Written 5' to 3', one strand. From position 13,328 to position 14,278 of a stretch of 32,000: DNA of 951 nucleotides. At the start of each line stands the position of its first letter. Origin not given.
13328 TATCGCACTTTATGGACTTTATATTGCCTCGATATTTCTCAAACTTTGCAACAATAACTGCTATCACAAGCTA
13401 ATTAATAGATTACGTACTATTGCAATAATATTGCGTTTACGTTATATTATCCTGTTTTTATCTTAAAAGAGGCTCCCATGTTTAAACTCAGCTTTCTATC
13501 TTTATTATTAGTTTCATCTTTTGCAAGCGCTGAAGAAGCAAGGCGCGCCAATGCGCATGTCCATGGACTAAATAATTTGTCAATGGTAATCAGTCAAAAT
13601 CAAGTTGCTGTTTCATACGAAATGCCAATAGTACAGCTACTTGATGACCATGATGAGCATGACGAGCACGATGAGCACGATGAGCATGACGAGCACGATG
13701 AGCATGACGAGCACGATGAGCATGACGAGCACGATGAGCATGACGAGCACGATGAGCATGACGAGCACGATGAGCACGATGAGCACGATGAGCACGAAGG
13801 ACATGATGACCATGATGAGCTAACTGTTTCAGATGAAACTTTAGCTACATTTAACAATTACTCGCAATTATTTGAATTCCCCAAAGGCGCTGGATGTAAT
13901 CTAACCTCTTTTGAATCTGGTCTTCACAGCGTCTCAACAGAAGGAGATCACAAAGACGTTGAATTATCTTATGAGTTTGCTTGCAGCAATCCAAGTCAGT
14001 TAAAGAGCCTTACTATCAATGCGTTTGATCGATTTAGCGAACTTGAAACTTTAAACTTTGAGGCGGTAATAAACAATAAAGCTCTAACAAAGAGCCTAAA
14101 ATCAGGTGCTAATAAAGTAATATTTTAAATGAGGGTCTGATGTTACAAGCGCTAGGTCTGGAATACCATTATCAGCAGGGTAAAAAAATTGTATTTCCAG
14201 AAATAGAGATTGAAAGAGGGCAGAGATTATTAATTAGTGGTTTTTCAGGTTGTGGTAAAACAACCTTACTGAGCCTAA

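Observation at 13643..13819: Perfect (His-Asp-Glu)16 tract built from an 18-bp DNA repeat in a secreted protein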

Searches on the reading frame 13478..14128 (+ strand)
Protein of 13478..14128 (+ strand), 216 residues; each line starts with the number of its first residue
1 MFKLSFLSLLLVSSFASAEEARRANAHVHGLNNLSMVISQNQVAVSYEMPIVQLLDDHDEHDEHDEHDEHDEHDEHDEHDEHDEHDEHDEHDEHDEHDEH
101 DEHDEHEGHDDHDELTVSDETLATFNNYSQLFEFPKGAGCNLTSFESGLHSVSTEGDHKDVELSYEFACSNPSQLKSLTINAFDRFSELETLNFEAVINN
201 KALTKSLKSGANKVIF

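Call 5: search_protein_families(library=pfam, proteins=[window:13478-14128:+], max_evalue=0.01)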
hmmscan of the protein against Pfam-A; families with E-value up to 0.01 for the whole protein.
window:13478-14128:+ (216 aa): 3 families
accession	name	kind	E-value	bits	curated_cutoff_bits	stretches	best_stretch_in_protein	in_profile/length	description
PF10986.14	ZrgA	-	5.3e-19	69.2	27.4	1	119-214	46-159/161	ZrgA family zinc uptake protein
PF04147.17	Nop14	-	0.0023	16.7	34.9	1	56-170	342-438/862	Nop14-like family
PF10446.14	DUF2457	-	0.0099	15.6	30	0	47-114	34-101/467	Protein of unknown function (DUF2457)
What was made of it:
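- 13478..14128 (+): zrgA-family gene (216 aa) encoding a periplasmic metal-binding protein. Pfam PF10986 ZrgA, E 5.3e-19, 69 bits against a cutoff of 27.4 (call 5).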

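Call 13: search_solved_structures(query=window:13478-14125:+, max_evalue=1, show_alignments=3)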
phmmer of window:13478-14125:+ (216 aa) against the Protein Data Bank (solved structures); distinct sequences matched with E-value up to 1: 4.
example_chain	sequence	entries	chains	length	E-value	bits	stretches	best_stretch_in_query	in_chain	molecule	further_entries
3m18_A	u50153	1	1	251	0.088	15.9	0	171-194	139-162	Variable lymphocyte receptor A diversity region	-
3m19_A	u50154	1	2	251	0.09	15.9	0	171-194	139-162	Variable lymphocyte receptor A diversity region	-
6m2m_M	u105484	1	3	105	0.13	15.3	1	26-101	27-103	Expressed protein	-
9b62_G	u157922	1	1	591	0.34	14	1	51-95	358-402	Ran GTPase-activating protein 1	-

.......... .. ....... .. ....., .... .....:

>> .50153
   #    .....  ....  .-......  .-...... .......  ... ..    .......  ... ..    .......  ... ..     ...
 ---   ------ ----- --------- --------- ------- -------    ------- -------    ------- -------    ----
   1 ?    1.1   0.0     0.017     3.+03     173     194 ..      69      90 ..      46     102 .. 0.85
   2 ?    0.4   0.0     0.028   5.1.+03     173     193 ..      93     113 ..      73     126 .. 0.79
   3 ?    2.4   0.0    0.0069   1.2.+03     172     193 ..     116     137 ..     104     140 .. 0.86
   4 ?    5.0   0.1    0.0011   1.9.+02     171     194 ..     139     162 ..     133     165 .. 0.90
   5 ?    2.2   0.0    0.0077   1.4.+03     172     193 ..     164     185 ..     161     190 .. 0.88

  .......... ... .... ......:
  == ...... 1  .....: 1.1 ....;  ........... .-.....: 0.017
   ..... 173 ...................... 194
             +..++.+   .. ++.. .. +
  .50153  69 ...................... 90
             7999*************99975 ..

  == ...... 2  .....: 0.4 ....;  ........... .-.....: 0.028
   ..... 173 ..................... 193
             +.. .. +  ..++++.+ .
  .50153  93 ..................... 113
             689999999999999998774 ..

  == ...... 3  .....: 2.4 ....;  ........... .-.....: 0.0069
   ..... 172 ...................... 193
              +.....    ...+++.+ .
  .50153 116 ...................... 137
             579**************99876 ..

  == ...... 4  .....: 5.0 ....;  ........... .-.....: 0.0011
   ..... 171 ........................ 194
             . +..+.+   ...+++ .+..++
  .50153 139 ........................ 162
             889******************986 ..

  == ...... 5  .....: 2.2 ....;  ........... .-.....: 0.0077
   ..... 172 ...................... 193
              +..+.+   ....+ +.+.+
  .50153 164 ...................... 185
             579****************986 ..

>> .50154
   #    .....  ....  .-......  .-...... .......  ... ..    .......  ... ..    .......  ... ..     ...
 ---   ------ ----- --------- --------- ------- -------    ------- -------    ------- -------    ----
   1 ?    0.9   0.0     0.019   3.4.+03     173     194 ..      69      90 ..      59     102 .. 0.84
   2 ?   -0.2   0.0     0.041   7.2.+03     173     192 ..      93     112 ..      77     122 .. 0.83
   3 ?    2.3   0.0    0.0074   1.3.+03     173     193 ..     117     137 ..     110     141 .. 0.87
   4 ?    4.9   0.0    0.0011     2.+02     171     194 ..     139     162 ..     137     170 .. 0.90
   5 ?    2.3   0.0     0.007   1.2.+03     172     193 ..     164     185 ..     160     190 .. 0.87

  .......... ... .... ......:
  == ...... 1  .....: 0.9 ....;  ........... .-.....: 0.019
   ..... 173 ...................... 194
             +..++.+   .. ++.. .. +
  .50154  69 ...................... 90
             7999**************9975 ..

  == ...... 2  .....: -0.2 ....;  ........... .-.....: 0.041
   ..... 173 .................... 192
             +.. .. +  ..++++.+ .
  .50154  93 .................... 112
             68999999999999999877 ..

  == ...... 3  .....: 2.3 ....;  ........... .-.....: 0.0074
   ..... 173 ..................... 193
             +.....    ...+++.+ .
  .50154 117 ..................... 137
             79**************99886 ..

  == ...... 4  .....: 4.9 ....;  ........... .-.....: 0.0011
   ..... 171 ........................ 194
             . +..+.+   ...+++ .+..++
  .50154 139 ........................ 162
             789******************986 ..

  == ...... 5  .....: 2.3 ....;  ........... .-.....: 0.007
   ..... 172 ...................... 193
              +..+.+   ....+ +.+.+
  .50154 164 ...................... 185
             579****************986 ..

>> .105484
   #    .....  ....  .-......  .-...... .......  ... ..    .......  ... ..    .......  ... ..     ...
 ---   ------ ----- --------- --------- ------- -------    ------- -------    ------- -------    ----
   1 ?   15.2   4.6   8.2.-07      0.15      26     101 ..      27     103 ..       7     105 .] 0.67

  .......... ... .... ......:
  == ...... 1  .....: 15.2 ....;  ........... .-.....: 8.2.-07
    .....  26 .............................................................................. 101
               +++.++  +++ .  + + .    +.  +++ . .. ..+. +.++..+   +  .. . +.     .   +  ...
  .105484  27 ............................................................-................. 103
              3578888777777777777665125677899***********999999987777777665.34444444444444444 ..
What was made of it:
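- Tried and rejected: Single-sequence PDB search (call 13).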

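Call 27: search_protein_families(library=ncbifam, proteins=[window:13478-14128:+], max_evalue=0.001)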
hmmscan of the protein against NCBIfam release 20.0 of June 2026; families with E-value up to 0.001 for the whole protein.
window:13478-14128:+ (216 aa): 1 family
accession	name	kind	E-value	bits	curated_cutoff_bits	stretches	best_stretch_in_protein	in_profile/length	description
NF047873.1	ZrgA_Zn_trans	equivalog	2.6e-12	46.8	185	1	155-214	152-211/213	zinc uptake protein ZrgA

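Call 43: predict_structure(alignment_id=A2)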
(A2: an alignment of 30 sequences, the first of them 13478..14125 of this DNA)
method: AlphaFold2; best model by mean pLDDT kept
length: 216 residues; sequences in the alignment: 30
mean_pLDDT: 52.0   pTM: 0.42
mean pLDDT of the five models: 52.0, 45.0, 43.6, 43.2, 42.4
residues with pLDDT >= 90: 0; 70-90: 29; 50-70: 74; < 50: 113
segments of 3 or more residues with pLDDT < 50: 1-30, 53-123, 208-216
pLDDT, mean of each block of 10 residues (from residue 1): 33 36 43 68 70 45 42 44 43 41 42 42 53 61 71 52 72 69 62 61 51 40
secondary structure, 60 per line:
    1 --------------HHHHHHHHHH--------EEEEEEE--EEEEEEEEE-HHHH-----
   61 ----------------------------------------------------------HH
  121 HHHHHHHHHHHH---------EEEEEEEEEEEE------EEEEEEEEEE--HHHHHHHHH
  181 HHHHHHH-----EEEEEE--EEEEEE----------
elements in order: H15-24 E33-39 E42-50 H52-55 H119-132 E142-153 E160-169 H172-187 E193-198 E201-206

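Call 56: predict_structure(alignment_id=A3)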
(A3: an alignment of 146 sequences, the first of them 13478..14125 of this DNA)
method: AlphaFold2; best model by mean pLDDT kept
length: 216 residues; sequences in the alignment: 146
mean_pLDDT: 70.5   pTM: 0.60
mean pLDDT of the five models: 70.5, 70.3, 70.1, 69.8, 69.2
residues with pLDDT >= 90: 90; 70-90: 29; 50-70: 17; < 50: 80
segments of 3 or more residues with pLDDT < 50: 10-28, 58-106, 108-112, 153-155
pLDDT, mean of each block of 10 residues (from residue 1): 51 42 47 91 95 66 41 38 35 36 43 72 96 97 94 59 97 95 91 90 91 92
secondary structure, 60 per line:
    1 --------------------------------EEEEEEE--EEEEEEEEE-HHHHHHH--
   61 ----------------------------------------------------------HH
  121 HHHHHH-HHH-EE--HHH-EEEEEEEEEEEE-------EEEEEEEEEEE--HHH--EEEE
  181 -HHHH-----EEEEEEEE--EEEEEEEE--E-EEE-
elements in order: E33-39 E42-50 H52-58 H119-126 E140-151 E159-169 E177-180 H182-185 E191-198 E201-208 E213-215
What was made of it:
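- On ZrgA / DUF2796 family (Pfam PF10986): AF2 model with domain pLDDT above 90 (call 56).
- Disorder: pLDDT below 50 and no secondary structure for residues 58-112 (call 56).
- Tried and rejected: It was repeated with 146 sequences (call 56).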

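Call 58: fold_search(model_id=the predicted structure, library=pdb)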
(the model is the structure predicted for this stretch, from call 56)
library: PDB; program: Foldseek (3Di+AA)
matches with E <= 10: 1482; with E <= 0.001: 16
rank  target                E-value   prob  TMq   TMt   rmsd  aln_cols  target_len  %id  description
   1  7amx                  3.7e-09  1.00  0.52  0.78   4.4       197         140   16  The crystal structure of gene product PA4063 from Pseudomonas aeruginosa in complex with zinc (released 2021-10-20)
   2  7bgo_BBB              7.8e-09  1.00  0.51  0.75   6.7       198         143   17  The crystal structure of gene product PA4063 from Pseudomonas aeruginosa in complex with Zn (space group P65) (released 2021-11-17)
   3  7bgo_CCC              1.0e-08  1.00  0.52  0.78   6.0       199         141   16  The crystal structure of gene product PA4063 from Pseudomonas aeruginosa in complex with Zn (space group P65) (released 2021-11-17)
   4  7bgo_AAA              1.0e-08  1.00  0.50  0.75   6.7       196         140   18  The crystal structure of gene product PA4063 from Pseudomonas aeruginosa in complex with Zn (space group P65) (released 2021-11-17)
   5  8f1b_D                3.9e-08  1.00  0.54  0.78   4.0       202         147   11  Structure of zinc-bound ZrgA deletion 124-184 from Vibrio cholerae (released 2023-01-18)
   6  8f1b_C                4.9e-08  1.00  0.54  0.78   3.9       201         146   12  Structure of zinc-bound ZrgA deletion 124-184 from Vibrio cholerae (released 2023-01-18)
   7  8ezw_D                5.9e-08  1.00  0.51  0.78   5.8       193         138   11  Structure of Apo ZrgA deletion 124-184 from Vibrio cholerae (released 2023-01-18)
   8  8ezw_C                6.6e-08  1.00  0.50  0.78   4.1       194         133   12  Structure of Apo ZrgA deletion 124-184 from Vibrio cholerae (released 2023-01-18)
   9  8f1b_F                7.4e-08  1.00  0.51  0.79   5.0       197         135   14  Structure of zinc-bound ZrgA deletion 124-184 from Vibrio cholerae (released 2023-01-18)
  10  7aly_AAA              7.8e-08  1.00  0.49  0.75   6.1       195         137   16  The crystal structure of gene product PA4063 from Pseudomonas aeruginosa in complex with Au(I) for phasing (released 2021-10-20)
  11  7ahw                  1.2e-07  1.00  0.49  0.77   6.0       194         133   15  The crystal structure of gene product PA4063 from Pseudomonas aeruginosa (released 2021-10-06)
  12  8ezw_E                1.5e-07  1.00  0.50  0.81   4.4       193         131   12  Structure of Apo ZrgA deletion 124-184 from Vibrio cholerae (released 2023-01-18)
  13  7aly_CCC              1.7e-07  1.00  0.48  0.75   5.8       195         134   16  The crystal structure of gene product PA4063 from Pseudomonas aeruginosa in complex with Au(I) for phasing (released 2021-10-20)
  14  8ezw_A                1.9e-07  1.00  0.51  0.81   3.3       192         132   10  Structure of Apo ZrgA deletion 124-184 from Vibrio cholerae (released 2023-01-18)
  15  7aly_BBB              3.0e-07  1.00  0.46  0.71   6.4       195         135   16  The crystal structure of gene product PA4063 from Pseudomonas aeruginosa in complex with Au(I) for phasing (released 2021-10-20)
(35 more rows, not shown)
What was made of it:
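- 13478..14128 (+): The AF2 model's best Foldseek hits are the same two proteins (calls 56, 58).
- Closest known: Pseudomonas aeruginosa PA4063. Same: Best structural match (E 3.7e-9, target TM 0.78, call 58).
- The AF2 model has domain pLDDT above 90 (call 56), and its top 16 Foldseek hits are all PA4063 or ZrgA, with target TM 0.71-0.81 (0.75 or more for 15 of the 16) (call 58).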

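Call 61: find_encoding_contigs(protein=window:13478-14128:+, flank=2000, max_places=6)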
Protein window:13478-14128:+ (216 aa): no gene with exactly this product is on record in the collection.
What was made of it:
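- Tried and rejected: Exact-sequence look-up of the window's protein (call 61).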
